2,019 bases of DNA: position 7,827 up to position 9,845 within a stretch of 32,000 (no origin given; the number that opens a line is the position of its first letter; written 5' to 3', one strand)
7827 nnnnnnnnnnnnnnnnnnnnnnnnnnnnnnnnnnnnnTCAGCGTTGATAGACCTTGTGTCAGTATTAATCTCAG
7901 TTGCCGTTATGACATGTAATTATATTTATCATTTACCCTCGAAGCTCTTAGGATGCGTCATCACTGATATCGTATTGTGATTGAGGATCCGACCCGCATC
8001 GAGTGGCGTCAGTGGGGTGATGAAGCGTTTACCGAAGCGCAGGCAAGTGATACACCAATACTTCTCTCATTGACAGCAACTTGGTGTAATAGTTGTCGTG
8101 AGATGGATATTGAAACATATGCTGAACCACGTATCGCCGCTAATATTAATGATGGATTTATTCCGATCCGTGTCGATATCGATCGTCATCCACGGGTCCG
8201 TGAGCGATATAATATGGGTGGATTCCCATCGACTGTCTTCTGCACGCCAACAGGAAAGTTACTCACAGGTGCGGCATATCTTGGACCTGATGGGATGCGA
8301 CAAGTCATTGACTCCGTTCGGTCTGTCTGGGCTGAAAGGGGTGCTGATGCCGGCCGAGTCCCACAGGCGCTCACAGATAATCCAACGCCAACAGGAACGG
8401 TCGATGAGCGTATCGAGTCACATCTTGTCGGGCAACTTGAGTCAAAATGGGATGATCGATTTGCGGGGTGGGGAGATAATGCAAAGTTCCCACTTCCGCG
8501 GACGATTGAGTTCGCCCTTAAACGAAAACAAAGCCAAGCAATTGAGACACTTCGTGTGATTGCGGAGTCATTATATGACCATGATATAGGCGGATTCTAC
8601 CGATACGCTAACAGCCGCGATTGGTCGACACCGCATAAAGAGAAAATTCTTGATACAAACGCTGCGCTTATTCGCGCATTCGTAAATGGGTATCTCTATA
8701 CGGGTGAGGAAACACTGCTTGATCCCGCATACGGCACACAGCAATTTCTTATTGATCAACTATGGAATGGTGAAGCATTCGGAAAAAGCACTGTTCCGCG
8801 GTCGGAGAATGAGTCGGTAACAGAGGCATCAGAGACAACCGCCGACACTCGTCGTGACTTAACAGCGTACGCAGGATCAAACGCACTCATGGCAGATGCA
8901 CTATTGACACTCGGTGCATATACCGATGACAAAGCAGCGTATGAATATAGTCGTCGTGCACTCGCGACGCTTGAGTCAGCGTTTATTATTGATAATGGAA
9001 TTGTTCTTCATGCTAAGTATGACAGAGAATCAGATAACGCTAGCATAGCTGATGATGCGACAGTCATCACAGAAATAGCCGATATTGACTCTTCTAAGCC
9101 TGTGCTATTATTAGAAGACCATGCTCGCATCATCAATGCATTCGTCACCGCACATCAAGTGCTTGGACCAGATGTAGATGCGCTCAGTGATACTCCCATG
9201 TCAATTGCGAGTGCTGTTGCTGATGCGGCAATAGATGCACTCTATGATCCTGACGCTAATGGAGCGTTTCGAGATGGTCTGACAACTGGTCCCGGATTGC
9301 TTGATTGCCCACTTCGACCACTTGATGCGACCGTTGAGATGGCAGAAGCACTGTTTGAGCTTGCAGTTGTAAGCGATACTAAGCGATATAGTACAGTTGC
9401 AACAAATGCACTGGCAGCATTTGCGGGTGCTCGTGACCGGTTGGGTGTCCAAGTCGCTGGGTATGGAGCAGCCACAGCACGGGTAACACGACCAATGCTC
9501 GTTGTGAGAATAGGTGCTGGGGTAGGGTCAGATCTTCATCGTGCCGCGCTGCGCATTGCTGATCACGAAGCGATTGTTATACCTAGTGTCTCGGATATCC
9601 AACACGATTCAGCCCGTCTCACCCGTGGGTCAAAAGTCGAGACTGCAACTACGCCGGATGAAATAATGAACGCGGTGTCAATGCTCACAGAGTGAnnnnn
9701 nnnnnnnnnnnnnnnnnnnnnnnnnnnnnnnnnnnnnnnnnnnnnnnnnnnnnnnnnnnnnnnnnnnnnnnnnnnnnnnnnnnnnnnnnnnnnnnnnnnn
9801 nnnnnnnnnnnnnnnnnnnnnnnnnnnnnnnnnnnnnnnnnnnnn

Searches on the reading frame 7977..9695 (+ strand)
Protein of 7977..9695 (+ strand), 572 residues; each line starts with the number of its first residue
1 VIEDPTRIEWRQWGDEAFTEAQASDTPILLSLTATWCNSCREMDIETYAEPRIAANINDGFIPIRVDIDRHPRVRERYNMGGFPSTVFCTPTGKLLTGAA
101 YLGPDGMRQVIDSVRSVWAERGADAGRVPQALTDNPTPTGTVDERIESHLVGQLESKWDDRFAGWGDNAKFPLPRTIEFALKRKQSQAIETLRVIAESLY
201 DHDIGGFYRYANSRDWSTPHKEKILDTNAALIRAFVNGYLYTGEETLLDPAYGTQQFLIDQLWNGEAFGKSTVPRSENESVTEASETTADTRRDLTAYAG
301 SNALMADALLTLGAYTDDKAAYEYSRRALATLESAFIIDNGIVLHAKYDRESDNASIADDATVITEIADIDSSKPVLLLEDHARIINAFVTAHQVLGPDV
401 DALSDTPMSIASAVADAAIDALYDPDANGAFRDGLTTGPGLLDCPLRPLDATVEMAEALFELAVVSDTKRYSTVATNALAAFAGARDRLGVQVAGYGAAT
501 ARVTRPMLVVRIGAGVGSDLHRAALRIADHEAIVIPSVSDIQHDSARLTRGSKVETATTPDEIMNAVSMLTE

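Call 10: search_protein_families(library=pfam, proteins=[window:7977-9695:+], max_evalue=0.01)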
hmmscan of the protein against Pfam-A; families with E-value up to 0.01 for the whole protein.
window:7977-9695:+ (572 aa): 4 families
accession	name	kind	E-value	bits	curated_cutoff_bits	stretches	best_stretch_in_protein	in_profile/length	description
PF03190.21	Thioredox_DsbH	-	7.8e-24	84.9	27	1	7-124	19-150/163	Protein of unknown function, DUF255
PF13899.12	Thioredoxin_7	-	7.4e-11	42.5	27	1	9-91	1-83/83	Thioredoxin-like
PF00085.26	Thioredoxin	-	2.8e-06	27.7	23.5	1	15-90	7-80/103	Thioredoxin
PF13098.12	Thioredoxin_2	-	0.0014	19.4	27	1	23-94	3-86/104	Thioredoxin-like domain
